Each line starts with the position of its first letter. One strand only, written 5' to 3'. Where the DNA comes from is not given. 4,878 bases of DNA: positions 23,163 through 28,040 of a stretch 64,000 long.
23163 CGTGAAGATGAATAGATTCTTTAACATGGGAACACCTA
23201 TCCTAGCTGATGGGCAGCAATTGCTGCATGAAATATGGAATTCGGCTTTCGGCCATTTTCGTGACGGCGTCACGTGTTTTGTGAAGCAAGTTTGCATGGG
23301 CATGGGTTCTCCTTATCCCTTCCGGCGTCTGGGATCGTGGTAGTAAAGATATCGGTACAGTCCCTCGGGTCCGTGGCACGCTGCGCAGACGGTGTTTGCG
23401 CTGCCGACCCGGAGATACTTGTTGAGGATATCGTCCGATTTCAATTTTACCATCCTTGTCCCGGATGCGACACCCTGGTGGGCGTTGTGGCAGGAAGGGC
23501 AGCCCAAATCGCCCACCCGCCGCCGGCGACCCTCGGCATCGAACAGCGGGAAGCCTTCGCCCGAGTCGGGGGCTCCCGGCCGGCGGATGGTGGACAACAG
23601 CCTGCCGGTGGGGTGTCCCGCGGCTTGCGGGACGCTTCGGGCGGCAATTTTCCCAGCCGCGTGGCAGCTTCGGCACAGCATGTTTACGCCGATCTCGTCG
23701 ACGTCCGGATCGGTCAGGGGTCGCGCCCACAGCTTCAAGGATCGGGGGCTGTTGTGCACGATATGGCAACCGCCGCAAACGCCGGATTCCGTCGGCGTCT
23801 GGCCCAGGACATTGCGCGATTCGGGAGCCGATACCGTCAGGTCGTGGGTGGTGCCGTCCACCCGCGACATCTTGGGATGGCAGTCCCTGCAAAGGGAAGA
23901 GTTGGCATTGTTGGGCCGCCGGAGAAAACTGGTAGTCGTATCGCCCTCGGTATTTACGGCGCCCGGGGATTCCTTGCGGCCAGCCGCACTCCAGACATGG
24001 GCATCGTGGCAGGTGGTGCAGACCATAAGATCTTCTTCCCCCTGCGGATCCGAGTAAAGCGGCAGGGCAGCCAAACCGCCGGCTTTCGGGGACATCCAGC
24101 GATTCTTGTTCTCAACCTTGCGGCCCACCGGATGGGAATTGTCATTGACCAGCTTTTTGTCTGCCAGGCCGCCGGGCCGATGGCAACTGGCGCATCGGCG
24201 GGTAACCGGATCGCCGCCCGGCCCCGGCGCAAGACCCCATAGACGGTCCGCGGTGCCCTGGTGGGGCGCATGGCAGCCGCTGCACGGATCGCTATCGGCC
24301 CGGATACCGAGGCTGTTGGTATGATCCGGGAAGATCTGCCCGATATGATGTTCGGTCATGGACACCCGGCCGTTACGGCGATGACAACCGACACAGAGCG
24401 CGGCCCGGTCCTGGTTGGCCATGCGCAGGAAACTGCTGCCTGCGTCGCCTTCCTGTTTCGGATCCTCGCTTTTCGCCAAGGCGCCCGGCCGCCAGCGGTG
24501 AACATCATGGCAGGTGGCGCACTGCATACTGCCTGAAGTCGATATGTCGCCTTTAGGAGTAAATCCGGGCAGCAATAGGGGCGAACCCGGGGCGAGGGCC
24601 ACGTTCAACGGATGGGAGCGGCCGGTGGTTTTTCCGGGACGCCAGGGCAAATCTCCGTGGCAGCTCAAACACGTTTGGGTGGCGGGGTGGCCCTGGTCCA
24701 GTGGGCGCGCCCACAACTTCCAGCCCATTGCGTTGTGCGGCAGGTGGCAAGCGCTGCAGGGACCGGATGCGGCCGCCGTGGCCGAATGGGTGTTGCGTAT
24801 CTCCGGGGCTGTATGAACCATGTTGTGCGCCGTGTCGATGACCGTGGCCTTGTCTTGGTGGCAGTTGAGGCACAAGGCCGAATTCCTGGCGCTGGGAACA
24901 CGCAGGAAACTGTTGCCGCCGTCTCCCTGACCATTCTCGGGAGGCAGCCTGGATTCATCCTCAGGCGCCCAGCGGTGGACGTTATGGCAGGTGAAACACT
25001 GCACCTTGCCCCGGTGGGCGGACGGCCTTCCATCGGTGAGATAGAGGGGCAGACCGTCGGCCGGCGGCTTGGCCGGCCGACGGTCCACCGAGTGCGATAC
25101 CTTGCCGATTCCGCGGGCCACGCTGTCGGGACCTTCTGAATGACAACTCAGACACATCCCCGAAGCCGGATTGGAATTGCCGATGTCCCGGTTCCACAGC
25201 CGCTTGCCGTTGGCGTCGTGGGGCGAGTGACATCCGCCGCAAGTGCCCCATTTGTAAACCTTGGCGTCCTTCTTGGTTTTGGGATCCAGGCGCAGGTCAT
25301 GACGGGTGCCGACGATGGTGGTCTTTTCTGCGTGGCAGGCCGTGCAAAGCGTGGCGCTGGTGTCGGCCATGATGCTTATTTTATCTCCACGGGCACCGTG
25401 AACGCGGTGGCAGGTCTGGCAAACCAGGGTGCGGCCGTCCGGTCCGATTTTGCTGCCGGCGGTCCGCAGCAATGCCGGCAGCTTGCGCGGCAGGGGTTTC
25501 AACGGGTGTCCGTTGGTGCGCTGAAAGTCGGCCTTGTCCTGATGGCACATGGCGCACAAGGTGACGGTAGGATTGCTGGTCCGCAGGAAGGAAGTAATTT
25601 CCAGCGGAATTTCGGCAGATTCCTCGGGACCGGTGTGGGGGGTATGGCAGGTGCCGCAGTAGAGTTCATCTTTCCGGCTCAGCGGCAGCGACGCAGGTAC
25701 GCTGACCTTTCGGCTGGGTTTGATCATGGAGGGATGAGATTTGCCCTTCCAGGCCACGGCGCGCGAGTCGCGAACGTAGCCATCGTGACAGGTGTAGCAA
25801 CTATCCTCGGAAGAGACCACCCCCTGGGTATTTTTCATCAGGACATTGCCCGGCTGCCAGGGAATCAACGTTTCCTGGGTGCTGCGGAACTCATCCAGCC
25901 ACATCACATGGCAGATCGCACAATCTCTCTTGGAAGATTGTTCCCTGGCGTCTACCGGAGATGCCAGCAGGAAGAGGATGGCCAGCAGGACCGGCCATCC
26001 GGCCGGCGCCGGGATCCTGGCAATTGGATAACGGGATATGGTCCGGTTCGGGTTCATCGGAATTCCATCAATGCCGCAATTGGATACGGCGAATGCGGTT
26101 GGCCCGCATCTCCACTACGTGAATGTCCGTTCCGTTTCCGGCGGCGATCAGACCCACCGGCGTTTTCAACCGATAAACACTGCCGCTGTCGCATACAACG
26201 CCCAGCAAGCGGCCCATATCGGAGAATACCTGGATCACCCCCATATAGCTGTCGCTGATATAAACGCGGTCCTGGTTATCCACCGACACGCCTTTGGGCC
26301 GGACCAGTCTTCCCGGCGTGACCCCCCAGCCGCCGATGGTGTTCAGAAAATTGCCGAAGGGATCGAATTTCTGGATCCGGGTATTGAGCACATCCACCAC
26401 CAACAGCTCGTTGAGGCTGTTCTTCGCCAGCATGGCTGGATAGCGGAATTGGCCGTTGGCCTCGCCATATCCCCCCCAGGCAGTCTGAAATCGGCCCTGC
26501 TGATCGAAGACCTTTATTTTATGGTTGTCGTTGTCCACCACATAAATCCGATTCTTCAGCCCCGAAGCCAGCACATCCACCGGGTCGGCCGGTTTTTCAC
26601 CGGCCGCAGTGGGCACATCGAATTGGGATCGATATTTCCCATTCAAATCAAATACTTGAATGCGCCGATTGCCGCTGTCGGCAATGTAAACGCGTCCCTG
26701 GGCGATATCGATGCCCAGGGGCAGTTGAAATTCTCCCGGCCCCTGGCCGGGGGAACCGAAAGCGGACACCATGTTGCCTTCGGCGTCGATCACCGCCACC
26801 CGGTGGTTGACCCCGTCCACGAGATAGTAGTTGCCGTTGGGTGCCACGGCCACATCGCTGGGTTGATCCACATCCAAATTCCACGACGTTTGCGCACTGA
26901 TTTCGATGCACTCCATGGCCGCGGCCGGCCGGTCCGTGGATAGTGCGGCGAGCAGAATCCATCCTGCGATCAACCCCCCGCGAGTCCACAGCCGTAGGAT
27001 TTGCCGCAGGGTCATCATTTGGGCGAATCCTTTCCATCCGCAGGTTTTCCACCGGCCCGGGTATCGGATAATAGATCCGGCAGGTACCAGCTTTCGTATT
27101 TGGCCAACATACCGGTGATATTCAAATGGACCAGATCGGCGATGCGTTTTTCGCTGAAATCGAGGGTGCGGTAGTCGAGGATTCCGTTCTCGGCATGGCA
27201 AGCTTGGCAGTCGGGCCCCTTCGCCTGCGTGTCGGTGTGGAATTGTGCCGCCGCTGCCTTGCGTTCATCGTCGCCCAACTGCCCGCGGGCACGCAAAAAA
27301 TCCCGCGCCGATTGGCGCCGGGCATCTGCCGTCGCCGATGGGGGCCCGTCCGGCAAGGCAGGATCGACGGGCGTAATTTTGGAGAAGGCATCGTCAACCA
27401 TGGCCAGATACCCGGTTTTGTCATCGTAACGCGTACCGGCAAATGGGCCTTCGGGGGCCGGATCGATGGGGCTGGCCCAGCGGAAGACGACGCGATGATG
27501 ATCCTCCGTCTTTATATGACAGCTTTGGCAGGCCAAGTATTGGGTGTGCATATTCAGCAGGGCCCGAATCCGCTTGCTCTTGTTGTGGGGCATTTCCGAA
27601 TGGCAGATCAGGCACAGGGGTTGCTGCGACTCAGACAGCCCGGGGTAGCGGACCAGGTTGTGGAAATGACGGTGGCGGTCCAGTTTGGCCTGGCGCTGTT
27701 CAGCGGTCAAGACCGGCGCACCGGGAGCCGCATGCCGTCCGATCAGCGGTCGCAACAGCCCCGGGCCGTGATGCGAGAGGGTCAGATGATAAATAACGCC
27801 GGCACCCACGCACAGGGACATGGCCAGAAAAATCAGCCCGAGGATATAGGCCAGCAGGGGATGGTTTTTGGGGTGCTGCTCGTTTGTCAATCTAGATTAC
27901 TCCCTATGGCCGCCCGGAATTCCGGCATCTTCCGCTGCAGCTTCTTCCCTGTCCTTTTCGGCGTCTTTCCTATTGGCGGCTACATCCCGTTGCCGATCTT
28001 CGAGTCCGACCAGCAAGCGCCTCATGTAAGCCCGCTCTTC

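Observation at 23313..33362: Two giant paralogous cytochromes (22 and 18 haems) built from tandem 4-haem modules and differing by exactly one module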

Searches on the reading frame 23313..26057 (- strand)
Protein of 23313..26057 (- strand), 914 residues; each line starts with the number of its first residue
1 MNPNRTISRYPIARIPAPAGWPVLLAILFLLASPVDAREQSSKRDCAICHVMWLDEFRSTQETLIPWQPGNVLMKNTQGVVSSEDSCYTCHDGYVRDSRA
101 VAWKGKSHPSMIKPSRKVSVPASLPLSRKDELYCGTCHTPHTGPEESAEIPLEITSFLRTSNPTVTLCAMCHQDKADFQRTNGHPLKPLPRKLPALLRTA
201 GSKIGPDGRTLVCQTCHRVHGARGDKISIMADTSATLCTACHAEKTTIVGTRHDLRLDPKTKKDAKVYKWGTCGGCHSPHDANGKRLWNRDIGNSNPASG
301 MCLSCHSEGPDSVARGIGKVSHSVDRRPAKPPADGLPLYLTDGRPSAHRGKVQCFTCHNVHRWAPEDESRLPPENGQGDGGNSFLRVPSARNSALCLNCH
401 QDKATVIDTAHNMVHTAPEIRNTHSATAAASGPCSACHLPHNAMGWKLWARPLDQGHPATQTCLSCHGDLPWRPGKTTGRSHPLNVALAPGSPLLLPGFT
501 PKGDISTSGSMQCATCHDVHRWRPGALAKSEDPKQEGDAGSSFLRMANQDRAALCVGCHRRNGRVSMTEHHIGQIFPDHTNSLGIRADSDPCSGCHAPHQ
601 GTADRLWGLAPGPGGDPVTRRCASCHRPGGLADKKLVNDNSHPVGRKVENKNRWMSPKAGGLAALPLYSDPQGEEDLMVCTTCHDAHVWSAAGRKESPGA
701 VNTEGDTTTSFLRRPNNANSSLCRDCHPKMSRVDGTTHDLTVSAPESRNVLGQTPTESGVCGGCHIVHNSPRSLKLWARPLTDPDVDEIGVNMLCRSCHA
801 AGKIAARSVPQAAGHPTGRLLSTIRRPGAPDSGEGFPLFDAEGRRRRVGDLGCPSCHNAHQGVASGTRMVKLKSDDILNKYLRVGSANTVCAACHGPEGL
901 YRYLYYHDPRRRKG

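Call 7: search_protein_families(library=pfam, proteins=[window:23313-26057:-], max_evalue=0.01)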
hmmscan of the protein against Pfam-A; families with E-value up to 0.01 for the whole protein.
window:23313-26057:- (914 aa): 6 families
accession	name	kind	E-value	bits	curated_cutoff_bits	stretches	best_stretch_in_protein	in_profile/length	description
PF09699.15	Paired_CXXCH_1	-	1.6e-38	130.5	20.6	4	213-245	9-39/41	Doubled CXXCH motif (Paired_CXXCH_1)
PF14522.11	Cytochrome_C7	-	1.7e-27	95.5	24.8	2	393-467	13-66/67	Cytochrome c7 and related cytochrome c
PF22113.1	Mtrc-MtrF_II-IV_dom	-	4.5e-25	88.6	30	3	39-141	77-166/176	Outer membrane cytochrome MtrC/MtrF-like, domains II/IV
PF14537.11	Cytochrom_c3_2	-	2.5e-21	76.3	25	1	211-307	7-79/79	Cytochrome c3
PF22678.1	Cytochrom_c_NrfB-like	-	5.9e-05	23.9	27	0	853-908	1-53/89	Cytochrome c-type protein NrfB-like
PF00653.27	BIR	-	0.0093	16.9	22.9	0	349-368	34-54/70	Inhibitor of Apoptosis domain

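Call 8: search_protein_families(library=ncbifam, proteins=[window:23313-26057:-], max_evalue=0.01)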
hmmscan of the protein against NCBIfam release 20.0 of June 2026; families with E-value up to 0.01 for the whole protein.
window:23313-26057:- (914 aa): 4 families
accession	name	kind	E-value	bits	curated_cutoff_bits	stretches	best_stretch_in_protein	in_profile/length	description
TIGR01905.1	paired_CXXCH_1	subfamily_domain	2.7e-27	94.4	25.2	2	213-245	9-39/41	doubled CXXCH domain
TIGR03508.1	decahem_SO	subfamily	8e-16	58.3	192.2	1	210-308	94-176/258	DmsE family decaheme c-type cytochrome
TIGR03146.1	cyt_nit_nrfB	equivalog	1e-05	25.9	166.6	1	850-908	40-104/145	cytochrome c nitrite reductase pentaheme subunit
NF008659.0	PRK11659.1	equivalog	0.0065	16.2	184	1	850-908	75-130/188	cytochrome c nitrite reductase pentaheme subunit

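Call 10: find_homologous_proteins(query=window:23313-26057:-, max_evalue=1e-10)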
Query window:23313-26057:- (914 aa): 637 proteins with E <= 1e-10 among 8000 candidates; the best 120 are listed.
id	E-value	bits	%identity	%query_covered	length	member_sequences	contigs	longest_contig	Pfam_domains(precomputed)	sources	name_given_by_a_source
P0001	0.0e+0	2182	100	100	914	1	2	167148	PF09699.16,PF14537.12,PF14522.12,PF22113.2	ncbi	-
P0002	0.0e+0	1460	69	98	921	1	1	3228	PF09699.16,PF14537.12,PF14522.12,PF22113.2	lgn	-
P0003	0.0e+0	1422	66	98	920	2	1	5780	PF09699.16,PF14537.12,PF22678.2,PF14522.12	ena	-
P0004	1.7e-289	981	54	77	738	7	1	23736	PF09699.16,PF14537.12,PF14522.12,PF22113.2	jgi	jgi:predicted CXXCH cytochrome family protein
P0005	1.1e-256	873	44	96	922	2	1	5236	PF09699.16,PF14537.12,PF02085.22,PF14522.12,PF22113.2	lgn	-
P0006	5.6e-256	870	35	85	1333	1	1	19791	PF09699.16,PF14537.12,PF22678.2,PF14522.12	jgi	jgi:predicted CXXCH cytochrome family protein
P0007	4.0e-255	868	44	98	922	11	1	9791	PF09699.16,PF14537.12,PF02085.22,PF14522.12,PF22113.2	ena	-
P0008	1.1e-254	866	42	99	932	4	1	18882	PF09699.16,PF14537.12,PF02085.22,PF14522.12,PF22113.2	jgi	jgi:predicted CXXCH cytochrome family protein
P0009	1.4e-252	859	40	76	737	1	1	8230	PF09699.16,PF14537.12,PF22678.2,PF14522.12,PF22113.2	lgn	-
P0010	1.8e-252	859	44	98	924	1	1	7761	PF09699.16,PF14537.12,PF02085.22,PF14522.12,PF22113.2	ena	-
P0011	2.4e-252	858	41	77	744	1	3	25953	PF09699.16,PF14537.12,PF22678.2,PF14522.12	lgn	-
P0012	6.7e-252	857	44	99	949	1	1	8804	PF09699.16,PF14537.12,PF22678.2,PF02085.22,PF14522.12,PF22113.2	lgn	-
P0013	1.1e-251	856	44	97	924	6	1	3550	PF09699.16,PF14537.12,PF02085.22,PF14522.12,PF22113.2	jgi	-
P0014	5.5e-250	851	39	77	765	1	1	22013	PF09699.16,PF14537.12,PF22678.2,PF14522.12,PF22113.2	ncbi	-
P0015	7.0e-248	844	40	77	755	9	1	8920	PF09699.16,PF14537.12,PF22678.2,PF14522.12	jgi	jgi:predicted CXXCH cytochrome family protein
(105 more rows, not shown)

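Call 12: find_encoding_contigs(protein=P0001, flank=10000, max_places=3)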
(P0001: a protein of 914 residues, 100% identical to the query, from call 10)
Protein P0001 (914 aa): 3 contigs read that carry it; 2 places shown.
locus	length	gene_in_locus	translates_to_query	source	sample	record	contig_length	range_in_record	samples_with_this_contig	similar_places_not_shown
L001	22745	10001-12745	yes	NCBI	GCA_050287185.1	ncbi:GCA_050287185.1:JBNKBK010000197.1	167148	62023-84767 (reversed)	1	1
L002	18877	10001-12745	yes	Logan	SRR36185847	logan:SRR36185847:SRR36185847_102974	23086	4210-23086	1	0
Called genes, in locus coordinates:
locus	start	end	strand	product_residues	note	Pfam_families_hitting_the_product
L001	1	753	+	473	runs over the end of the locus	PF14522:Cytochrome_C7 (faint), PF14537:Cytochrom_c3_2 (faint), PF13435:Cytochrome_C554, PF13447:Multi-haem_cyto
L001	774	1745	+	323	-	-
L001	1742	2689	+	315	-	PF08450:SGL (faint), PF13449:Phytase-like (faint), PF25021:TEN_NHL (faint), PF17170:DUF5128, PF06739:SBBP (faint), PF01436:NHL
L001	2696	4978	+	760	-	PF22113:Mtrc-MtrF_II-IV_dom (faint), PF14522:Cytochrome_C7 (faint), PF14537:Cytochrom_c3_2 (faint), PF22678:Cytochrom_c_NrfB-like (faint), PF09699:Paired_CXXCH_1 (weak)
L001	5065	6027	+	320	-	PF09699:Paired_CXXCH_1 (faint), PF14522:Cytochrome_C7 (faint)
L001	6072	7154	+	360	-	PF02085:Cytochrom_CIII (faint), PF14522:Cytochrome_C7 (faint), PF14537:Cytochrom_c3_2 (faint), PF22113:Mtrc-MtrF_II-IV_dom (weak)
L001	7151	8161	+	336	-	PF01292:Ni_hydr_CYTB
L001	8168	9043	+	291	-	-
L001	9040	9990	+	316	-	PF25021:TEN_NHL (faint), PF17170:DUF5128, PF01436:NHL (weak)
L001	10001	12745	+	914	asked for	PF14522:Cytochrome_C7 (faint), PF14537:Cytochrom_c3_2 (faint), PF22113:Mtrc-MtrF_II-IV_dom (faint), PF09699:Paired_CXXCH_1 (weak)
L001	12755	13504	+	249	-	PF09699:Paired_CXXCH_1 (faint)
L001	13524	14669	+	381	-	PF01436:NHL (faint), PF17170:DUF5128 (weak)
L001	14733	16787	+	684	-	-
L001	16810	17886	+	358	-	-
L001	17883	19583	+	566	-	PF14537:Cytochrom_c3_2 (faint), PF22113:Mtrc-MtrF_II-IV_dom (faint), PF22678:Cytochrom_c_NrfB-like (faint), PF14522:Cytochrome_C7 (faint), PF09699:Paired_CXXCH_1 (weak)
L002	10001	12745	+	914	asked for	PF14522:Cytochrome_C7 (faint), PF14537:Cytochrom_c3_2 (faint), PF22113:Mtrc-MtrF_II-IV_dom (faint), PF09699:Paired_CXXCH_1 (weak)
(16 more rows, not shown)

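Call 75: list_cluster_members(proteins=[window:23313-26057:-, window:31080-33362:-, window:22554-23303:-])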
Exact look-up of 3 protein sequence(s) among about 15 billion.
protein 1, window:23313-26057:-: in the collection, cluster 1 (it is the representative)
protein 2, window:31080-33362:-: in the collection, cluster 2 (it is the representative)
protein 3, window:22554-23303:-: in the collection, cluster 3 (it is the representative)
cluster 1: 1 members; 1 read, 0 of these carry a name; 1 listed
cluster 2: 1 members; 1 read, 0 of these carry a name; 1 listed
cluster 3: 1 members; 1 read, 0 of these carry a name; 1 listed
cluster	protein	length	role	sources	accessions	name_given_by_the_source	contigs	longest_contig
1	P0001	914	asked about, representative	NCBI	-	-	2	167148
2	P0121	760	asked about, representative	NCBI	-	-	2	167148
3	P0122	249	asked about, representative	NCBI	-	-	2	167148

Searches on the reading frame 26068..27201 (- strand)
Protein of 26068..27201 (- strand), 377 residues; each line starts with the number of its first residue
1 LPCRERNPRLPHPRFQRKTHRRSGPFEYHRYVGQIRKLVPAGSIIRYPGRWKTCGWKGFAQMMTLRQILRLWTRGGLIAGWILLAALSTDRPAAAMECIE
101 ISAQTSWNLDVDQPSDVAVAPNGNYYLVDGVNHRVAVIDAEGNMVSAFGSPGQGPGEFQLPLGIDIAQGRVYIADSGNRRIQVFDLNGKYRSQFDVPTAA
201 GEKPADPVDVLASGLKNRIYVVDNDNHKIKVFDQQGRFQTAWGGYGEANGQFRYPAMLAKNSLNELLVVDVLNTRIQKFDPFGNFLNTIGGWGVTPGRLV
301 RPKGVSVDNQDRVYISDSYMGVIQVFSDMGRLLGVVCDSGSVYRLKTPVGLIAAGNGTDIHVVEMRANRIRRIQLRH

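Call 7: search_protein_families(library=pfam, proteins=[window:26068-27201:-], max_evalue=0.01)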
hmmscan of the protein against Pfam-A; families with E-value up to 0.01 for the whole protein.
window:26068-27201:- (377 aa): 7 families
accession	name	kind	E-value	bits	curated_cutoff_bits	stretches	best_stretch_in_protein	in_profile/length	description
PF01436.27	NHL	-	7.8e-25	86.1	20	3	158-184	1-28/28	NHL repeat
PF17170.10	DUF5128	-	7.4e-20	71.8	22.9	3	103-198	35-132/321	6-bladed beta-propeller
PF25021.1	TEN_NHL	-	7.1e-07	29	27.1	0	96-137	314-355/357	Teneurin NHL domain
PF22701.2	Mala_s_1-like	-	5.2e-05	23.5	27.5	1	114-242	1-124/195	Mal s 1 allergenic protein-like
PF08450.18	SGL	-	0.0012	18.9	26.3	0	166-239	143-217/246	SMP-30/Gluconolactonase/LRE-like region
PF24684.1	Vgb_lyase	-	0.0014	18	50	0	109-239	50-172/290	Virginiamycin B lyase family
PF13449.12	Phytase-like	-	0.0026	18.2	27.6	0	163-204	72-114/284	Esterase-like activity of phytase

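Call 8: search_protein_families(library=ncbifam, proteins=[window:26068-27201:-], max_evalue=0.01)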
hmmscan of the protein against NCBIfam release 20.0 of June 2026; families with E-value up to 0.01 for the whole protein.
window:26068-27201:- (377 aa): 4 families
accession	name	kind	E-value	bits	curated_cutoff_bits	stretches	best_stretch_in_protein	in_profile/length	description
NF035926.1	scyF_NHL_VPEP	equivalog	3.8e-43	148.1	350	2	216-335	162-282/376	scytonemin biosynthesis PEP-CTERM protein ScyF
NF047780.1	LIC12708_fam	subfamily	2.2e-06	26.8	150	0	193-242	45-92/391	LIC_12708 family protein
NF033206.1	ScyE_fam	subfamily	0.00017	21.2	80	0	106-178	247-322/333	ScyD/ScyE family protein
NF053768.1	CIS12_fam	equivalog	0.001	17.8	860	0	113-236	45-157/715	CIS12 family contractile injection system protein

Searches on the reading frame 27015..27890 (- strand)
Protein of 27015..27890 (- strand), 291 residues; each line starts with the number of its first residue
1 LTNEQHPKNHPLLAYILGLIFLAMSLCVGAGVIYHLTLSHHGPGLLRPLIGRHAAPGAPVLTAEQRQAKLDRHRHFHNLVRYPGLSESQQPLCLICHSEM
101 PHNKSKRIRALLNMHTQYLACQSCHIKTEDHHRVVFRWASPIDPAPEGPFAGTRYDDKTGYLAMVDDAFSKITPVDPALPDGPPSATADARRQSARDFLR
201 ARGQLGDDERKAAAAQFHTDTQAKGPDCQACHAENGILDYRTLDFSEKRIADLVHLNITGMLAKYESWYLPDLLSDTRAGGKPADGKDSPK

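Call 7: search_protein_families(library=pfam, proteins=[window:27015-27890:-], max_evalue=0.01)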
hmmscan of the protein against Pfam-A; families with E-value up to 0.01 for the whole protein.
window:27015-27890:- (291 aa): 3 families
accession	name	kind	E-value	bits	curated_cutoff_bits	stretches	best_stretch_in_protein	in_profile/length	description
PF14522.11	Cytochrome_C7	-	4.2e-05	23.7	24.8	0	91-129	14-52/67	Cytochrome c7 and related cytochrome c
PF14537.11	Cytochrom_c3_2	-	0.0034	18.2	25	0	88-130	24-69/79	Cytochrome c3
PF13435.11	Cytochrome_C554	-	0.0049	18.2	20.8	0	85-125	43-83/84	Cytochrome c554 and c-prime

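Call 8: search_protein_families(library=ncbifam, proteins=[window:27015-27890:-], max_evalue=0.01)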
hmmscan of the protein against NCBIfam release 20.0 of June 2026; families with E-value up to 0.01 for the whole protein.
window:27015-27890:- (291 aa): 2 families
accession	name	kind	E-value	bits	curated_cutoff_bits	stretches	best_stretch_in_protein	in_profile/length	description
TIGR04315.1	octaheme_Shew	subfamily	1.9e-08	33.7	375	1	86-128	215-253/440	tetrathionate reductase family octaheme c-type cytochrome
TIGR01905.1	paired_CXXCH_1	subfamily_domain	0.0092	15.9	25.2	0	85-100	24-39/41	doubled CXXCH domain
